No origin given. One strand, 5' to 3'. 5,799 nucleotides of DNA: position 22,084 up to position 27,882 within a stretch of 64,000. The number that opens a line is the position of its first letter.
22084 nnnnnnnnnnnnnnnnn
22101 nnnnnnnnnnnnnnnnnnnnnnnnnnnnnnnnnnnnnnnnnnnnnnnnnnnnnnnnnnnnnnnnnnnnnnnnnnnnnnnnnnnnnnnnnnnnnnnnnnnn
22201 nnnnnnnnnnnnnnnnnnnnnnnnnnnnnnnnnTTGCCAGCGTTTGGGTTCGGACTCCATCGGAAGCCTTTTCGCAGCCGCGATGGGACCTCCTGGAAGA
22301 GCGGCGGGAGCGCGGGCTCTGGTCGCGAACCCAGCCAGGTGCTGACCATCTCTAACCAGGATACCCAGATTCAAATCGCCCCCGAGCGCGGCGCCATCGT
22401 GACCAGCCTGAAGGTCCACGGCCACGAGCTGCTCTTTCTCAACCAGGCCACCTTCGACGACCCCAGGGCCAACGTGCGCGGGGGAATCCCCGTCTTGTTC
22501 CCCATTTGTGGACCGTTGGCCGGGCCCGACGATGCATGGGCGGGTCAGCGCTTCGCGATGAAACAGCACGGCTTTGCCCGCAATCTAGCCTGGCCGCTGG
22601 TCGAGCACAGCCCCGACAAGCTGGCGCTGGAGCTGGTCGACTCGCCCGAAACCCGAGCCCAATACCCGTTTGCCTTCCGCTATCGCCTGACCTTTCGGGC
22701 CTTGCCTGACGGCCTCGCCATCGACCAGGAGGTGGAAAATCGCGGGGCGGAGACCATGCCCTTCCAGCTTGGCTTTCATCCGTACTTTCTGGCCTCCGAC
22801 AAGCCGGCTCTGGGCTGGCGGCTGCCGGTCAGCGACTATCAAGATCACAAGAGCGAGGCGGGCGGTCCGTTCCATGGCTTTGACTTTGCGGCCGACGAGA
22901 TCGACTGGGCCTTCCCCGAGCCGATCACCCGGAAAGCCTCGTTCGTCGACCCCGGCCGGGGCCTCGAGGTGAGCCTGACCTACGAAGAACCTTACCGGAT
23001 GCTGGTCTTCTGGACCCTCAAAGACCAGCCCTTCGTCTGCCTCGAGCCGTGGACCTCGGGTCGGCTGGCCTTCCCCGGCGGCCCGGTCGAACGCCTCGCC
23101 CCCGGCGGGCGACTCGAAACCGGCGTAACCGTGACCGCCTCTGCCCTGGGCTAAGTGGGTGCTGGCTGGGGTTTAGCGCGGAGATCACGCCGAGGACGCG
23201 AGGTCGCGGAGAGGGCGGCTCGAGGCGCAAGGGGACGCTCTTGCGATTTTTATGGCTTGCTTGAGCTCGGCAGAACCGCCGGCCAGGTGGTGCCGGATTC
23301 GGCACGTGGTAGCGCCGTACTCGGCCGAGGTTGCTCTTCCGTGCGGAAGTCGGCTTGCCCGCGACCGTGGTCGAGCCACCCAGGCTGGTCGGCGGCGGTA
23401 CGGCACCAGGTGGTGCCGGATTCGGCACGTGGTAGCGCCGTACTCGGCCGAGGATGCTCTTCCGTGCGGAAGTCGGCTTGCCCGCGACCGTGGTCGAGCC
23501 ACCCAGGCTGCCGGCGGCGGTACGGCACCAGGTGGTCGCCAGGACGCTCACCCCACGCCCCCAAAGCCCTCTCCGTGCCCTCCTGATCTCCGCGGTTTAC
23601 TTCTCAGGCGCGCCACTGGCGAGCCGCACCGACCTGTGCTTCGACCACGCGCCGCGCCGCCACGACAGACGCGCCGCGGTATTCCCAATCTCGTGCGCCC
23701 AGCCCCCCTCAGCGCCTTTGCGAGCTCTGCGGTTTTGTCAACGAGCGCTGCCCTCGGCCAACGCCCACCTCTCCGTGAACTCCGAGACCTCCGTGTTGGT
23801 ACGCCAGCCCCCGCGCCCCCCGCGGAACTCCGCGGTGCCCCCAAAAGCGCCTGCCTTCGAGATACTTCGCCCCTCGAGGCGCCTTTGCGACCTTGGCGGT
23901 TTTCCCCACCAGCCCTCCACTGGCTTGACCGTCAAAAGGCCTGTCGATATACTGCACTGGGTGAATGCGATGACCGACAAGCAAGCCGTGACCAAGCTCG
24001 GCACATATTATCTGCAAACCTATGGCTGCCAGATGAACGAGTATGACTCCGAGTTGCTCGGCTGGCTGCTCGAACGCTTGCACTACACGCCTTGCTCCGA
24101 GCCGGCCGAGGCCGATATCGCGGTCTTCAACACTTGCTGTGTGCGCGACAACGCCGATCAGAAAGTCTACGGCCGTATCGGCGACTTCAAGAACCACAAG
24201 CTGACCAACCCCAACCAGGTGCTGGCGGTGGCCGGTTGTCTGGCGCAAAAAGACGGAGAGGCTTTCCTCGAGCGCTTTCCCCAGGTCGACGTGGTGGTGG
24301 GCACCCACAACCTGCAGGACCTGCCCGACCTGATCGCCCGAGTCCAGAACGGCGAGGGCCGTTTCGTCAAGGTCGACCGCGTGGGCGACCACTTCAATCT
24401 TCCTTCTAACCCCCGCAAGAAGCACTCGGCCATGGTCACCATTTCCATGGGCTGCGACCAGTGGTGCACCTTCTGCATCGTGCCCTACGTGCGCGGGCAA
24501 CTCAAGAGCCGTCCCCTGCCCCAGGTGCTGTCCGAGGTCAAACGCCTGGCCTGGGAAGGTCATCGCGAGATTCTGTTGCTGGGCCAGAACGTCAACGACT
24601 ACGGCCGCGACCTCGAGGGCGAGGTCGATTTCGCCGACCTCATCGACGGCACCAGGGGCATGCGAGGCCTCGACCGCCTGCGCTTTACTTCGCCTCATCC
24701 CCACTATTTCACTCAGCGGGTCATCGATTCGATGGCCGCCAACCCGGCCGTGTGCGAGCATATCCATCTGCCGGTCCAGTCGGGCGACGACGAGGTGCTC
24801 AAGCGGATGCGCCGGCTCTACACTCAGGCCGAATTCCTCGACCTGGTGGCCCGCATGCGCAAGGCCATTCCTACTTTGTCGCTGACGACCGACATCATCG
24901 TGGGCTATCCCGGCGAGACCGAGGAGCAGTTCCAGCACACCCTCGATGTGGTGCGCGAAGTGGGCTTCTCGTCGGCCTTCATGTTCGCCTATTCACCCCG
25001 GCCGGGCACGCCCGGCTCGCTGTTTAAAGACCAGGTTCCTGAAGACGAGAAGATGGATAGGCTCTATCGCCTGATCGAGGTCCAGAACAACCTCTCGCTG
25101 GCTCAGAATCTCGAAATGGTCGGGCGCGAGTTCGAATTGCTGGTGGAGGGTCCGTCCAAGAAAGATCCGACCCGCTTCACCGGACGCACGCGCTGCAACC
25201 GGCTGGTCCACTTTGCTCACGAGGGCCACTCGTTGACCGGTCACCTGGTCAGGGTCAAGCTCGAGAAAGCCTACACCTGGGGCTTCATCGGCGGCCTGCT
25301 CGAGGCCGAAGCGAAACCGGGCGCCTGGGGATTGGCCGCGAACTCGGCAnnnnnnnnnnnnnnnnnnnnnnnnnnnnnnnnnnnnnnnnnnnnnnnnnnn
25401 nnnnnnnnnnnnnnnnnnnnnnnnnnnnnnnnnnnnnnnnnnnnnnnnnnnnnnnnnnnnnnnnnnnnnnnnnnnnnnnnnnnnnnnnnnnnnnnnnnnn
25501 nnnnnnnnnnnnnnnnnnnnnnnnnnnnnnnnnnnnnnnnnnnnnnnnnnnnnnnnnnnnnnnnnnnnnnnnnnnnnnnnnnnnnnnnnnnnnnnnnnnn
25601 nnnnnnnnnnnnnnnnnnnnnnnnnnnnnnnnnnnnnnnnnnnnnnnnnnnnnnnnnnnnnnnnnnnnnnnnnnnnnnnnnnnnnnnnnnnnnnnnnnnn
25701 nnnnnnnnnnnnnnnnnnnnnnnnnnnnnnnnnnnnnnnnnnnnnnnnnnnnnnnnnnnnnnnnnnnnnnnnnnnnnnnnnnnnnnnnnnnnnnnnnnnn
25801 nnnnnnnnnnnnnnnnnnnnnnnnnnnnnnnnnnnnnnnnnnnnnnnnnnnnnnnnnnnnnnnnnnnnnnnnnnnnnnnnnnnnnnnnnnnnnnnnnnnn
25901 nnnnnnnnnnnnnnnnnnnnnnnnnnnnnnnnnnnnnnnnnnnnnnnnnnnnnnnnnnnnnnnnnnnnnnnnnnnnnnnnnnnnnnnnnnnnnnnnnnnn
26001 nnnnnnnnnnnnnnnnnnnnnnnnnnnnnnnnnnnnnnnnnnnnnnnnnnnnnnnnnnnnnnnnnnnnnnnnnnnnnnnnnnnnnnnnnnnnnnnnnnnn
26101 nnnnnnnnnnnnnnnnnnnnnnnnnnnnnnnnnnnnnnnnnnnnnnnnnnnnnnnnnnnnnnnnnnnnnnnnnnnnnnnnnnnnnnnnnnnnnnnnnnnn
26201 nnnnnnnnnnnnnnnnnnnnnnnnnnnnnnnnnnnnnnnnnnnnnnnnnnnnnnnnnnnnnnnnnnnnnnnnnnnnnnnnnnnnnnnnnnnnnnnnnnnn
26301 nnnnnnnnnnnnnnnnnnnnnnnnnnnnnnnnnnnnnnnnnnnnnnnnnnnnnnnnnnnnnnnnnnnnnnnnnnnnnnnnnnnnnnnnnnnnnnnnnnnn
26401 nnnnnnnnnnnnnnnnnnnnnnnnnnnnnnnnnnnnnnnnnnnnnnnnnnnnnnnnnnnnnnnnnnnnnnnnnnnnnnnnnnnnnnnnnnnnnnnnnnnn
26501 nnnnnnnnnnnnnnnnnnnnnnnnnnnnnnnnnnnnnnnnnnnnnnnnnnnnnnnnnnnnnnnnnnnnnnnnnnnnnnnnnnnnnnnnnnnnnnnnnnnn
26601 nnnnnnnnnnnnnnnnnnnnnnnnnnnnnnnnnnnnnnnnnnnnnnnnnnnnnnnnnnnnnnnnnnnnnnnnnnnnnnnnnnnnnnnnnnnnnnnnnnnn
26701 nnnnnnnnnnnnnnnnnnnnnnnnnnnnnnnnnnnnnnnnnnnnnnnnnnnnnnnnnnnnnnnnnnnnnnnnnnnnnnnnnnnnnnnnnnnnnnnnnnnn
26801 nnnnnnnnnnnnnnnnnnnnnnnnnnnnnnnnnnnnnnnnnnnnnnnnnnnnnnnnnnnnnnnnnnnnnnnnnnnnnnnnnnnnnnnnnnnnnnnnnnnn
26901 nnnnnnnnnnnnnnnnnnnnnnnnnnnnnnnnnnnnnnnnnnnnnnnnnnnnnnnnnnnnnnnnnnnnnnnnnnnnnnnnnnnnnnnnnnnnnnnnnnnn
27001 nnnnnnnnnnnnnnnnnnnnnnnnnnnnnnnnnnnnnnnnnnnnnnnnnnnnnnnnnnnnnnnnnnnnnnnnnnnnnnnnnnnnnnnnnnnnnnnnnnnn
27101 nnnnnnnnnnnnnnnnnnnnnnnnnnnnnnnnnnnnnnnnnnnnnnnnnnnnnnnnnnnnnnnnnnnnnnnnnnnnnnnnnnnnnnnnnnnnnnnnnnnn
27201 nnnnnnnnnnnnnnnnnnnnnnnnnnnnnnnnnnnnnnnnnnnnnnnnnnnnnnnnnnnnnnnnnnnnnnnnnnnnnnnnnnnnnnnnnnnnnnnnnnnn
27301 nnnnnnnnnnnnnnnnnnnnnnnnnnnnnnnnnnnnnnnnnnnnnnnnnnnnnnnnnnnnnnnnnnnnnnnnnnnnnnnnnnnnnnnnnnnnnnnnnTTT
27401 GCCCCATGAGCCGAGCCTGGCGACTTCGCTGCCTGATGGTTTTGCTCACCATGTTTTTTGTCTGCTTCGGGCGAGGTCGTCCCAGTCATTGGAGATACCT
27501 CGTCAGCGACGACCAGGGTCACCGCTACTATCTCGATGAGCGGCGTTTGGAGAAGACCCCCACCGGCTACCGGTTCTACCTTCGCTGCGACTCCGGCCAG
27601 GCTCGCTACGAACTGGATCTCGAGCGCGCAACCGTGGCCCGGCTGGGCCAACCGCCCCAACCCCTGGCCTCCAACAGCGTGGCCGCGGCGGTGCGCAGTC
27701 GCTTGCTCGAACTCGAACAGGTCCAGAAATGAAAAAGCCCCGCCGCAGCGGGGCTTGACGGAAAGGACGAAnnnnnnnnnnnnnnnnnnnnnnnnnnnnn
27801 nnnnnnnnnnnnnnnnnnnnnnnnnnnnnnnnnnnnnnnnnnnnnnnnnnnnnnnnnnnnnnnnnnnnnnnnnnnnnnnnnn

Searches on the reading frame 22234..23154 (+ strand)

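Call 75: search_protein_families(library=pfam, proteins=[window:22234-23154:+], max_evalue=0.0001)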
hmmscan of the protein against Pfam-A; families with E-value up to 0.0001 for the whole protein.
window:22234-23154:+ (306 aa): 1 family
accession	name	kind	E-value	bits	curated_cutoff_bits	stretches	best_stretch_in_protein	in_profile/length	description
PF01263.26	Aldose_epim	-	8.2e-23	81.7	27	1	36-283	2-275/299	Aldose 1-epimerase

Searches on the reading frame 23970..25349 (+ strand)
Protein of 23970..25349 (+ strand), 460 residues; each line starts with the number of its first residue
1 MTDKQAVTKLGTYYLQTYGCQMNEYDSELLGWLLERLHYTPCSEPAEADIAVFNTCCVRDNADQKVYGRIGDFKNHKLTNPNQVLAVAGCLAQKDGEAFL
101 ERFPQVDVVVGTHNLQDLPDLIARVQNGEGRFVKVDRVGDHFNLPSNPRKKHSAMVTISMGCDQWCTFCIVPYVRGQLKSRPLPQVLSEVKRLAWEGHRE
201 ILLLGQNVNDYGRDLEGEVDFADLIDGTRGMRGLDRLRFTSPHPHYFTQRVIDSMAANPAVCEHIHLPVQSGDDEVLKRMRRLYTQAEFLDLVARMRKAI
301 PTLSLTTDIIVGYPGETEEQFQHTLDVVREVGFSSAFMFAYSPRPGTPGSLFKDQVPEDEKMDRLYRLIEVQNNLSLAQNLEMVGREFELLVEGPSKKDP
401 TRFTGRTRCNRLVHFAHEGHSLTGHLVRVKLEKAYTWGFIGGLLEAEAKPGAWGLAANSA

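Call 20: find_related_loci(query=window:23970-25349:+, collection=genome_contigs, flank=10000)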
Query seq(460 aa) (460 aa) in genome_contigs; peptide patterns used: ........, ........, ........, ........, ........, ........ (x = any residue, [..] = any of these).
599 stretches matched a pattern (row limit reached: there are more); 581 encode a relative of the query (tblastn E <= 1e-3); the best 80 are kept; 80 distinct loci.
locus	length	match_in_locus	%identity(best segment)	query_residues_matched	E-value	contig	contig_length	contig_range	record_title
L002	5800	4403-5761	83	6-457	0e+0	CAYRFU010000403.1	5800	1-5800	MAG TPA_asm: uncultured Burkholderiales bacterium isolate SRP141376_co3_146 genome assembly, contig: NODE_35785_length_5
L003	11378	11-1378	73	6-460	0e+0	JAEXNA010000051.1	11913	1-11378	MAG: Vulcanimicrobiota bacterium isolate bacterium k127_1301353, whole genome shotgun sequence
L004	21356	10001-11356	74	6-456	0e+0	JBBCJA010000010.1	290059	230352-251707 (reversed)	MAG: Selenomonadaceae bacterium isolate MAG_CPA_14 P10A_000000110996, whole genome shotgun sequence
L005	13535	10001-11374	71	4-460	0e+0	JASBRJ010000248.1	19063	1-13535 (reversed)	MAG: bacterium isolate BWSM_10 k141_1154737, whole genome shotgun sequence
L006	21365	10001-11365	70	2-457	0e+0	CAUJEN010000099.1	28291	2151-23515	MAG: Candidatus Eremiobacteraeota bacterium isolate KLAP168 genome assembly, contig: KLAP168_310365, whole genome shotgu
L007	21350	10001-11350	71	7-457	0e+0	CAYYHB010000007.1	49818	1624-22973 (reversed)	MAG TPA_asm: uncultured Burkholderiales bacterium isolate SRP329715_co1_347 genome assembly, contig: NODE_821_length_498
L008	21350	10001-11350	71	5-455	0e+0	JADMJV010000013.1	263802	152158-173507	MAG: bacterium isolate MAG_50 NODE_61_length_263802_cov_6.201822, whole genome shotgun sequence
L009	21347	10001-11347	70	6-455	0e+0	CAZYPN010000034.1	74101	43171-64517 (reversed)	MAG TPA_asm: uncultured Burkholderiales bacterium isolate SRP329715_co1_2 genome assembly, contig: NODE_385_length_74101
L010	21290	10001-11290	50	13-443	1e-138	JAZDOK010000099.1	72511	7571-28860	MAG: bacterium isolate MEGAHIT-group-0.768 k141_21191637, whole genome shotgun sequence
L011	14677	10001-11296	46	14-445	4e-130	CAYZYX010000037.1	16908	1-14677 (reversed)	MAG TPA_asm: uncultured Clostridia bacterium isolate binchicken_co19_596 genome assembly, contig: NODE_5466_length_16908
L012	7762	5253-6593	42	13-456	1e-127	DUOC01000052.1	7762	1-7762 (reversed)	MAG TPA_asm: Thermoanaerobacterales bacterium isolate AS08sgBPME_136 81252_AS08, whole genome shotgun sequence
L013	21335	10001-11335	44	8-446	1e-125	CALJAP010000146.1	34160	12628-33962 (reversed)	MAG: uncultured bacterium isolate S1_Bin_METABAT__209_1 genome assembly, contig: c_000000934704, whole genome shotgun se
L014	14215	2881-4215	44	8-446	3e-125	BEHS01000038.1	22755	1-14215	Bacterium HR16 DNA, contig: NODE_694_38, isolate: HRbin16, whole genome shotgun sequence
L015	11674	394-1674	44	14-444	4e-124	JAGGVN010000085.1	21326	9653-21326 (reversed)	MAG: Candidatus Aerophobetes bacterium isolate AUK101 PB_MBMC_055_c_000000000081, whole genome shotgun sequence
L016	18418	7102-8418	43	10-447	3e-123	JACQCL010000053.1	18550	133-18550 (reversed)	MAG: Candidatus Rokuibacteriota bacterium isolate NC_groundwater_967_Pr1_S-0.2um_66_23 Montesol18-Sp2_coassembly_scaffol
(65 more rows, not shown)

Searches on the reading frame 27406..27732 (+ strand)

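Call 79: search_protein_families(library=pfam, proteins=[window:27406-27732:+], max_evalue=0.001)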
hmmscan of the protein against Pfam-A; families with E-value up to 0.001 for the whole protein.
window:27406-27732:+ (108 aa): 1 family
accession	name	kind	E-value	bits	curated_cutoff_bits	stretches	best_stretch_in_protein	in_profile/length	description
PF19135.5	DUF5818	-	0.00056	19.9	27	0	54-82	8-35/57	Protein of unknown function (DUF5818)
